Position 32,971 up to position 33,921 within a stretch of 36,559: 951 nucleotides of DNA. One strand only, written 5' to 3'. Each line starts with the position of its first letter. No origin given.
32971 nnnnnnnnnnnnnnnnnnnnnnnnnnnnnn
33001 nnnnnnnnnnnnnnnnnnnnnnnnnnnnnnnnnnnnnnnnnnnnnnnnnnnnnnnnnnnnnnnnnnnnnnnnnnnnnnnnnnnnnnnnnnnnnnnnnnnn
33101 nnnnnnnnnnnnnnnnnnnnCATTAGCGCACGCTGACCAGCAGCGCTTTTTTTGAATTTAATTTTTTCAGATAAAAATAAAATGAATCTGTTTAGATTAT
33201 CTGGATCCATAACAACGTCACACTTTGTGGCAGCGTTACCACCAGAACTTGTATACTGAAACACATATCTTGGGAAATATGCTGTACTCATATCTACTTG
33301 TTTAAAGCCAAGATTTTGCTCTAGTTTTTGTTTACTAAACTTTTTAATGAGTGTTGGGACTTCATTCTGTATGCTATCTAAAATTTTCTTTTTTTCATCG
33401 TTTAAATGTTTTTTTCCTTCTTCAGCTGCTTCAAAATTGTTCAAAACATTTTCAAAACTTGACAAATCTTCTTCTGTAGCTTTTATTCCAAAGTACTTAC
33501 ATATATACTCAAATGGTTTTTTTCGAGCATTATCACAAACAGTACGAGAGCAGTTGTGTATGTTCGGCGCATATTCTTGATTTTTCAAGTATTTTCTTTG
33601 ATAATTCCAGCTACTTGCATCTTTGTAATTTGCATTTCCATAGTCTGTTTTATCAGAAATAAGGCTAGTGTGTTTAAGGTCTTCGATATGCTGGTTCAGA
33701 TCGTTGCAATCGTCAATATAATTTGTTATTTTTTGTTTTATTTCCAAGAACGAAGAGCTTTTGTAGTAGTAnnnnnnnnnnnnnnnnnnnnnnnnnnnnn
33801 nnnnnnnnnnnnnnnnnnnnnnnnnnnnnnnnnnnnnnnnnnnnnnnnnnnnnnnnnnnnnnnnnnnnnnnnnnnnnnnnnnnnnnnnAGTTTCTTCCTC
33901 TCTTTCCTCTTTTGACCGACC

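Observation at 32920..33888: Membrane-anchored HNH nuclease in the integrase-repressor moron slot: candidate single-gene defence or superinfection-exclusion factor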

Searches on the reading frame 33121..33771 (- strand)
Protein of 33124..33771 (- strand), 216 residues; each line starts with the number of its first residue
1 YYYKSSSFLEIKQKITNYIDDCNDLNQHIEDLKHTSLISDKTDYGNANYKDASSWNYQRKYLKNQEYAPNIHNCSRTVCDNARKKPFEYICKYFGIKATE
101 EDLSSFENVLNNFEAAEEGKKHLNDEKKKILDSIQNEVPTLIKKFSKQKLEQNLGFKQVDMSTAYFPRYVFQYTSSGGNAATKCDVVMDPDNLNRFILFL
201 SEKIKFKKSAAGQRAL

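Call 18: search_protein_representatives(protein=window:33124-33771:-)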
Query: 216 residues. Proteins with E-value up to 0.001 (for the whole library): 249; up to 1e-10: 157; up to 1e-30: 56. The best 150 are listed.
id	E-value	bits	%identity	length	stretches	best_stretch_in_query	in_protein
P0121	3.9e-82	291.2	60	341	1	2-216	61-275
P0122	9.5e-65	234.4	49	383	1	2-216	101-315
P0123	1.2e-64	234.1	52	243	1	2-201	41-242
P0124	1.8e-64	233.6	50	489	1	2-216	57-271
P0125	4.8e-62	225.6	48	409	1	1-216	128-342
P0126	1.4e-61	224.1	51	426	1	2-216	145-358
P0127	4.6e-57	209.3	46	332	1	2-216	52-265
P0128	5.2e-57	209.2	46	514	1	1-216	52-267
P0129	7.8e-56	205.3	47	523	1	1-216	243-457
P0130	8.0e-56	205.3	72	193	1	90-216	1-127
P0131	1.3e-55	204.6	49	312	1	2-188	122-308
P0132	1.7e-54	201.0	46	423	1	2-216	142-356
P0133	1.5e-52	194.6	43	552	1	2-216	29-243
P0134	2.4e-52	194.0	44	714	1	2-216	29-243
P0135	3.3e-51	190.2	43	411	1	2-216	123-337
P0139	1.4e-49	184.9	35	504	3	1-216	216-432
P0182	8.3e-29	117.1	34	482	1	2-216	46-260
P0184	4.5e-28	114.7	35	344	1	2-216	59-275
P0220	6.9e-20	87.9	32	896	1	2-216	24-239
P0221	9.0e-20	87.6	29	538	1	2-209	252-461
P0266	2.8e-12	63.1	26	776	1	2-216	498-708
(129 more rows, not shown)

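Call 20: search_protein_families(library=pfam, proteins=[P0124, P0128, P0129, P0133, P0134, P0139, P0182, P0220, P0266, P0221], max_evalue=0.001)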
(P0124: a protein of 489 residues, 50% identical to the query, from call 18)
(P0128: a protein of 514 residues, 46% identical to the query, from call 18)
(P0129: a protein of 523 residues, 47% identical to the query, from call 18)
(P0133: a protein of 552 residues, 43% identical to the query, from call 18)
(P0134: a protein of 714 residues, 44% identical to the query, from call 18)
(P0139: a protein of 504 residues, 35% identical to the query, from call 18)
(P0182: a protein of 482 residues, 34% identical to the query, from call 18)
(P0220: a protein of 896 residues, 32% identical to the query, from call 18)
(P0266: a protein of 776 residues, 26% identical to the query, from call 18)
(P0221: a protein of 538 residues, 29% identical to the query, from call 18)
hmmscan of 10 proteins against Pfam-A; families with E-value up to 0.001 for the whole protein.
P0124 (489 aa): 4 families
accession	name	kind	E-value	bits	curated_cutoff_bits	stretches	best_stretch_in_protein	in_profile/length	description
PF01844.29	HNH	-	1.3e-15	57.7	21.4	1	288-336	1-47/47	HNH endonuclease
PF14279.12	HNH_5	-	6e-13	48.9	27.5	1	288-340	1-50/56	HNH endonuclease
PF13395.12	HNH_4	-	0.00011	22.5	22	1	288-336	1-51/54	HNH endonuclease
PF02945.21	Endonuclease_7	-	0.0004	20.7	23.6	0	272-341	10-67/82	Recombination endonuclease VII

P0128 (514 aa): 2 families
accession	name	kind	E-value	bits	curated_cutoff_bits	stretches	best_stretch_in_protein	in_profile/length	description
PF01844.29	HNH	-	5e-14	52.6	21.4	1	284-332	1-47/47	HNH endonuclease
PF14279.12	HNH_5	-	6.9e-09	36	27.5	1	284-333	1-47/56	HNH endonuclease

P0129 (523 aa): 2 families
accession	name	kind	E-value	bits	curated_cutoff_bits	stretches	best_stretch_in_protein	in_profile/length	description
PF01844.29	HNH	-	5.1e-14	52.6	21.4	1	474-522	1-47/47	HNH endonuclease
PF14279.12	HNH_5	-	9.6e-10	38.7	27.5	1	474-522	1-46/56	HNH endonuclease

P0133 (552 aa): 3 families
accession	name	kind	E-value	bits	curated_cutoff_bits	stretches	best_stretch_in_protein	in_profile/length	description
PF07553.16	Lipoprotein_Ltp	-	6.8e-33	113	23.2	3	505-546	1-44/48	Host cell surface-exposed lipoprotein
PF01844.29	HNH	-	1.6e-13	51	21.4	1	260-307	1-46/47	HNH endonuclease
PF14279.12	HNH_5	-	4.7e-12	46.1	27.5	1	260-311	1-49/56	HNH endonuclease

P0134 (714 aa): 5 families
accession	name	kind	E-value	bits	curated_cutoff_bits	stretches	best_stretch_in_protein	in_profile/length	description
PF07553.16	Lipoprotein_Ltp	-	4.1e-57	190.5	23.2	6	405-447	3-48/48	Host cell surface-exposed lipoprotein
PF01844.29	HNH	-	1.7e-12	47.7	21.4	1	260-307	1-46/47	HNH endonuclease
PF14279.12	HNH_5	-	2.4e-12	47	27.5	1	260-311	1-49/56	HNH endonuclease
PF23430.1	DUF7117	-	8e-05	22.8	28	0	492-544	60-113/232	Family of unknown function (DUF7117)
PF21083.2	ZapC_N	-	0.00075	20.1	27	0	628-658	24-54/88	Cell-division protein ZapC, N-terminal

P0139 (504 aa): 2 families
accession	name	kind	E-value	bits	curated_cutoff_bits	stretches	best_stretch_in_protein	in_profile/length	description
PF01844.29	HNH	-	2.1e-13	50.6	21.4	1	449-496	1-46/47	HNH endonuclease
PF14279.12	HNH_5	-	2e-12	47.3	27.5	1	449-502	1-51/56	HNH endonuclease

P0182 (482 aa): 3 families
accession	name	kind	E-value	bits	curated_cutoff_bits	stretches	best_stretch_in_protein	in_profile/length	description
PF01844.29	HNH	-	2.5e-10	40.8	21.4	1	277-324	1-46/47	HNH endonuclease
PF14279.12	HNH_5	-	3.7e-08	33.6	27.5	1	277-331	1-52/56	HNH endonuclease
PF02945.21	Endonuclease_7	-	0.0009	19.5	23.6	0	259-329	8-70/82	Recombination endonuclease VII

P0220 (896 aa): 6 families
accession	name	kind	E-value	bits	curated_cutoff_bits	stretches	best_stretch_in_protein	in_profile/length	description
PF00929.31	RNase_T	-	3.7e-20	73.5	24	1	399-551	2-163/164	Exonuclease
PF01844.29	HNH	-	4e-12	46.5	21.4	1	256-304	1-47/47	HNH endonuclease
PF14279.12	HNH_5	-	1.4e-08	34.9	27.5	1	259-307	4-49/56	HNH endonuclease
PF23359.1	Lsr2_DNA-bd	-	1.2e-07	31.4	26.9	1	866-895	8-37/37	Lsr2 DNA-binding domain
PF05099.18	TerB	-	3.5e-05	24.5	24.4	0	677-728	3-55/118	Tellurite resistance protein TerB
PF00533.33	BRCT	-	0.0002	21.9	21.3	1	752-816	11-76/78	BRCA1 C Terminus (BRCT) domain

P0266 (776 aa): 2 families
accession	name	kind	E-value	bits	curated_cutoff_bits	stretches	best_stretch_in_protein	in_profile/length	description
PF01844.29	HNH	-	1.2e-12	48.2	21.4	1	725-773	1-47/47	HNH endonuclease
PF14279.12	HNH_5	-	2.9e-09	37.1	27.5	1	725-773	1-46/56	HNH endonuclease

P0221 (538 aa): 2 families
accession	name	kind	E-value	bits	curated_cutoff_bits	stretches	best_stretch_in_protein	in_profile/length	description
PF01844.29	HNH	-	1.5e-12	47.9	21.4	1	485-533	1-47/47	HNH endonuclease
PF14279.12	HNH_5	-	8.2e-10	38.9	27.5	1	485-536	1-49/56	HNH endonuclease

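Call 49: search_solved_structures(query=A5, max_evalue=10)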
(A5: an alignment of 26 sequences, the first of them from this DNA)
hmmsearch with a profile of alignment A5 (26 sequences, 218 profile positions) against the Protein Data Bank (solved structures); distinct sequences matched with E-value up to 10: 3.
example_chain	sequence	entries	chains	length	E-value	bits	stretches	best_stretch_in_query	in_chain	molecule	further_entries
8vur_H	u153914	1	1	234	0.57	12.9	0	40-79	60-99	003-102 Heavy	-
1ykh_B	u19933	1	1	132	4.3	10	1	100-143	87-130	RNA polymerase II holoenzyme component SRB7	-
8ek4_A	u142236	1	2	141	6.4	9.5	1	97-148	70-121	Ice-binding protein TIP-99a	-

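Call 50: search_protein_families(library=pfam, alignment_id=A5, max_evalue=1)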
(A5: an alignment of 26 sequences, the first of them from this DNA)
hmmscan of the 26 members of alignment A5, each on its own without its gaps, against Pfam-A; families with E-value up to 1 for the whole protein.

A. member 1, seq(217 aa): 3 families
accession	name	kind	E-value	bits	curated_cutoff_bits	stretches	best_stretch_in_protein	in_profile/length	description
PF01466.24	Skp1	-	0.052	13.8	22.3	1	74-98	7-31/48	Skp1 family, dimerisation domain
PF15188.11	CCDC-167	-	0.16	12.7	27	1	96-145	6-54/84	Coiled-coil domain-containing protein 167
PF20750.3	PAP_NTPase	-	0.16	12.2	27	1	111-194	30-105/194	Poly(A) polymerase nucleotidyltransferase domain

B. families by the number of members that match (of 26 scanned): 29 families (the first 25 are shown)
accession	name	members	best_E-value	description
PF06005.17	ZapB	2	0.083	Cell division protein ZapB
PF20436.4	LonB_AAA-LID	1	0.0022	Archaeal LonB, AAA+ ATPase LID domain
PF06419.17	COG6_N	1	0.0031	Conserved oligomeric complex COG6, N-terminal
PF06852.18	DUF1248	1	0.0067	Protein of unknown function (DUF1248)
PF03902.18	Gal4_dimer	1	0.016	Gal4-like dimerisation domain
PF16514.10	NADH-UOR_E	1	0.017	putative NADH-ubiquinone oxidoreductase chain E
PF03887.19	YfbU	1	0.02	YfbU domain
PF08269.17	dCache_2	1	0.02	Cache domain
PF10496.14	Syntaxin-18_N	1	0.024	SNARE-complex protein Syntaxin-18 N-terminus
PF01466.24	Skp1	1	0.052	Skp1 family, dimerisation domain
PF02403.27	Seryl_tRNA_N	1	0.053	Seryl-tRNA synthetase N-terminal domain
PF01693.22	Cauli_VI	1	0.056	Ribonuclease H1 N-terminal domain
PF19225.6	Spo16_N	1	0.066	Spo16 protein, N-terminal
PF00718.27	Polyoma_coat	1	0.075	Polyomavirus coat protein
PF14137.11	DUF4304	1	0.079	Domain of unknown function (DUF4304)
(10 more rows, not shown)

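Call 72: find_encoding_contigs(protein=P0134, flank=6000, max_places=3)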
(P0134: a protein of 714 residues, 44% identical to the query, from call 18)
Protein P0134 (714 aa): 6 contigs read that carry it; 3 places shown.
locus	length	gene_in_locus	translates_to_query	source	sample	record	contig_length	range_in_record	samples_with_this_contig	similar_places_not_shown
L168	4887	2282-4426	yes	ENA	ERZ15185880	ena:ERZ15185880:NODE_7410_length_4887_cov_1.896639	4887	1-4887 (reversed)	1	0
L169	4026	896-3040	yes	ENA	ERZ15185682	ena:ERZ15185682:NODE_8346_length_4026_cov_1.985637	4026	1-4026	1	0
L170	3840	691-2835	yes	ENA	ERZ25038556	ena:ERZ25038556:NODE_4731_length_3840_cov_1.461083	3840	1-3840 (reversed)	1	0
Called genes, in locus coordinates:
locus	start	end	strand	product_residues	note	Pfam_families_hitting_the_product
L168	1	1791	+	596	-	?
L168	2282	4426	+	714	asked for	PF01844:HNH, PF14279:HNH_5, PF07553:Lipoprotein_Ltp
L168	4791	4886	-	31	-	?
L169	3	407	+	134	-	?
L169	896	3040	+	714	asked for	PF01844:HNH, PF14279:HNH_5, PF07553:Lipoprotein_Ltp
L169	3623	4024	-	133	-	?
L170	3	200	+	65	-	?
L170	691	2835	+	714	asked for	PF01844:HNH, PF14279:HNH_5, PF07553:Lipoprotein_Ltp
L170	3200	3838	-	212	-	?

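Call 91: list_cluster_members(proteins=[P0133, P0134, P0220, P0128, P0001])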
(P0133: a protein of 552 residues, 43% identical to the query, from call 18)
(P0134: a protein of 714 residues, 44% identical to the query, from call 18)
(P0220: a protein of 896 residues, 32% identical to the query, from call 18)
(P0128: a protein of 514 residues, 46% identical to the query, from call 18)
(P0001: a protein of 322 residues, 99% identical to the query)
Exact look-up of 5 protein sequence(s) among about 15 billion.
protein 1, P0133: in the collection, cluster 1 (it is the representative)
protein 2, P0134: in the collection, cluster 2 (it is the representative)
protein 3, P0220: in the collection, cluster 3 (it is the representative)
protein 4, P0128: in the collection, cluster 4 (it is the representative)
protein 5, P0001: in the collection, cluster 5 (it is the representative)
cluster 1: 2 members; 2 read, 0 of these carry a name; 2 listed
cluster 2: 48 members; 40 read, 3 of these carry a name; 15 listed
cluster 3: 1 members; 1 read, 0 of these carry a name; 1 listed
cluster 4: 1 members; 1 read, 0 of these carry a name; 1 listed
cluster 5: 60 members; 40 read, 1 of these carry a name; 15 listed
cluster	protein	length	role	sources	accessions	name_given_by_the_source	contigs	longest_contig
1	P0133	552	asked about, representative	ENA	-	-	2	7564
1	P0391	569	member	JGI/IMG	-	-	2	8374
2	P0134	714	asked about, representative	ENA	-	-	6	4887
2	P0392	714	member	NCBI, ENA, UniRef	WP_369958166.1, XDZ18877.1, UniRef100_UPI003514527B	Ltp family lipoprotein [Psychrobacter sp. CLB018] | Ltp family lipoprotein n=1 Tax=Psychrobacter sp. CLB018 TaxID=3240930 RepID=UPI003514527B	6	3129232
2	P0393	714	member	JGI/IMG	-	hypothetical protein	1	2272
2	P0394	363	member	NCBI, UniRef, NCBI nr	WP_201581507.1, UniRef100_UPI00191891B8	HNH endonuclease [Psychrobacter glacincola] | HNH endonuclease n=1 Tax=Psychrobacter glacincola TaxID=56810 RepID=UPI00191891B8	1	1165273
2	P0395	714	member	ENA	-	-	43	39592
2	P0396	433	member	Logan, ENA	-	-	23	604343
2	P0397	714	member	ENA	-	-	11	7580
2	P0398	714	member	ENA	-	-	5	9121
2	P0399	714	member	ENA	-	-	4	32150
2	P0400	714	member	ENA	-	-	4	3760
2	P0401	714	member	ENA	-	-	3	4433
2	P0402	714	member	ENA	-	-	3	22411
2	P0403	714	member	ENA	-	-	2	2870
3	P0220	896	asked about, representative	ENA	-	-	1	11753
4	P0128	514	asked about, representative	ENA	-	-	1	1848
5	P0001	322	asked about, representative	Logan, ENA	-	-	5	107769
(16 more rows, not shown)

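Call 92: find_encoding_contigs(protein=P0392, flank=8000, max_places=3)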
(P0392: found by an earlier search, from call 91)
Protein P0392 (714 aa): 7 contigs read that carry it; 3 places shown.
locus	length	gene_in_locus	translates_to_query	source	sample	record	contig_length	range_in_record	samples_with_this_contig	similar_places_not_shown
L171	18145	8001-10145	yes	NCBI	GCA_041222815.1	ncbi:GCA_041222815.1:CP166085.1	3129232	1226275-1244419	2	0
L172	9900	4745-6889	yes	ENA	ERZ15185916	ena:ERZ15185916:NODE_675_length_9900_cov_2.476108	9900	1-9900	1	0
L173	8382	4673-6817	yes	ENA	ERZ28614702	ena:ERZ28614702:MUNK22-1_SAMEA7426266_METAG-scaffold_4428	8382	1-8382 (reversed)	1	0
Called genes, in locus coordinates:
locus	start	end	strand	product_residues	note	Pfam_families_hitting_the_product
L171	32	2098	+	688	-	PF28082:ZorA-like_t1, PF01442:Apolipoprotein (faint), PF04513:Baculo_PEP_C (faint), PF28082:ZorA-like_t1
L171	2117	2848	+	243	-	PF13677:MotB_plug, PF00691:OmpA (faint)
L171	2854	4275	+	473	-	PF15611:EH_Signature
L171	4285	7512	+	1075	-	PF00176:SNF2-rel_dom, PF04851:ResIII, PF00271:Helicase_C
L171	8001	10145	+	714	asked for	PF01844:HNH, PF14279:HNH_5, PF07553:Lipoprotein_Ltp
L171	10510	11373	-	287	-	-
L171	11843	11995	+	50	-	-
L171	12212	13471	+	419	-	PF02308:MgtC, PF13194:DUF4010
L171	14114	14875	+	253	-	PF14903:WG_beta_rep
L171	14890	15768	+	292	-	PF14903:WG_beta_rep (faint)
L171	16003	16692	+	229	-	-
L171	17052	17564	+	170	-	-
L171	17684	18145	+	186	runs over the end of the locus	-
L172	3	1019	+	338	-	?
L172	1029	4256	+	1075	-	PF00176:SNF2-rel_dom, PF04851:ResIII (weak), PF00271:Helicase_C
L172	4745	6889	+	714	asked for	PF01844:HNH, PF14279:HNH_5, PF07553:Lipoprotein_Ltp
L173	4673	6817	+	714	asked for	PF01844:HNH, PF14279:HNH_5, PF07553:Lipoprotein_Ltp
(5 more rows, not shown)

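Call 94: find_encoding_contigs(protein=P0220, flank=8000, max_places=2)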
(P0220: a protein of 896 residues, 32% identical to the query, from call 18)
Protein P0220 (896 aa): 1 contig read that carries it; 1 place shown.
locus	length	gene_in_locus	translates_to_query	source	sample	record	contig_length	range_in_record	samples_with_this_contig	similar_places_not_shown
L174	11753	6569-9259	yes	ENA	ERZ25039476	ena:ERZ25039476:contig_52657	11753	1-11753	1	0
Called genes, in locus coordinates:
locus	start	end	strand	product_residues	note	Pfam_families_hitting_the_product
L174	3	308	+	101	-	?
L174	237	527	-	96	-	-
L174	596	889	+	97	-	-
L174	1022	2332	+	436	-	PF07732:Cu-oxidase_3, PF19335:HMBD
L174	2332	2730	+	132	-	PF07731:Cu-oxidase_2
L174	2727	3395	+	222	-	PF00070:Pyr_redox (faint), PF00743:FMO-like, PF00890:FAD_binding_2 (faint), PF01266:DAO (faint), PF03486:HI0933_like (faint), PF07992:Pyr_redox_2, PF13738:Pyr_redox_3, PF13434:Lys_Orn_oxgnase (weak), +3 more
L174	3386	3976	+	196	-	-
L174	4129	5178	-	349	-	PF13384:HTH_23, PF13518:HTH_28, PF13551:HTH_29, PF13565:HTH_32, PF18024:HTH_50 (weak), PF13358:DDE_3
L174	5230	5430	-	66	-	-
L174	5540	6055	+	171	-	-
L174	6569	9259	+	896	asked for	PF01844:HNH, PF14279:HNH_5, PF00929:RNase_T, PF23359:Lsr2_DNA-bd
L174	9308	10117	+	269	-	PF07690:MFS_1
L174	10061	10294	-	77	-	-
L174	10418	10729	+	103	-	PF01527:HTH_Tnp_1 (weak)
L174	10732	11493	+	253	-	PF00665:rve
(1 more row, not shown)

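Call 95: find_encoding_contigs(protein=P0184, flank=8000, max_places=3)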
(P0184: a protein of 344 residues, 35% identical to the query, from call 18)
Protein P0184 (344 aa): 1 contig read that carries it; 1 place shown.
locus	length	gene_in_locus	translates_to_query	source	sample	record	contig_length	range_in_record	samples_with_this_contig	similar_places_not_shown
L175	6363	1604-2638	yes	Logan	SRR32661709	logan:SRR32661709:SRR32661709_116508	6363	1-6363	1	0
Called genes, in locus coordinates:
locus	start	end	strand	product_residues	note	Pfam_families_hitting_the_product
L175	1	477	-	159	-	?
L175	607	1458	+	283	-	PF00561:Abhydrolase_1, PF00975:Thioesterase (weak), PF12146:Hydrolase_4, PF12697:Abhydrolase_6, PF06821:Ser_hydrolase (weak)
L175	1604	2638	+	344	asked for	PF14279:HNH_5, PF01844:HNH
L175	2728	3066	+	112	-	PF00392:GntR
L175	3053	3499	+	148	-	PF07702:UTRA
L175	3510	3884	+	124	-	-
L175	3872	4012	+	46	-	-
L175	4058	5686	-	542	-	PF03235:GmrSD_N, PF07510:GmrSD_C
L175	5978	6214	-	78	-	-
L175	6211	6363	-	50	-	?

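Call 103: predict_structure(alignment_id=A5)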
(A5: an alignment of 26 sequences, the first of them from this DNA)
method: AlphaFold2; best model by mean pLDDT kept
length: 217 residues; sequences in the alignment: 26
mean_pLDDT: 83.2   pTM: 0.71
mean pLDDT of the five models: 83.2, 80.8, 80.6, 79.8, 73.8
residues with pLDDT >= 90: 65; 70-90: 114; 50-70: 38; < 50: 0
segments of 3 or more residues with pLDDT < 50: none
pLDDT, mean of each block of 10 residues (from residue 1): 92 89 83 66 62 63 74 90 94 89 89 85 87 89 88 83 72 80 89 93 90 78
secondary structure, 60 per line:
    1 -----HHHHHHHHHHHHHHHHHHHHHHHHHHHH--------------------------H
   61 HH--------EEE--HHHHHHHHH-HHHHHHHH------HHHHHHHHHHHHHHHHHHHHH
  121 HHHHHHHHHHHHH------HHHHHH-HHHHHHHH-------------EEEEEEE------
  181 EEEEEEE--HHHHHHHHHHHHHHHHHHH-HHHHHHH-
elements in order: H6-33 E71-73 H76-84 H86-93 H100-133 H140-145 H147-154 E168-174 E181-187 H190-208 H210-216
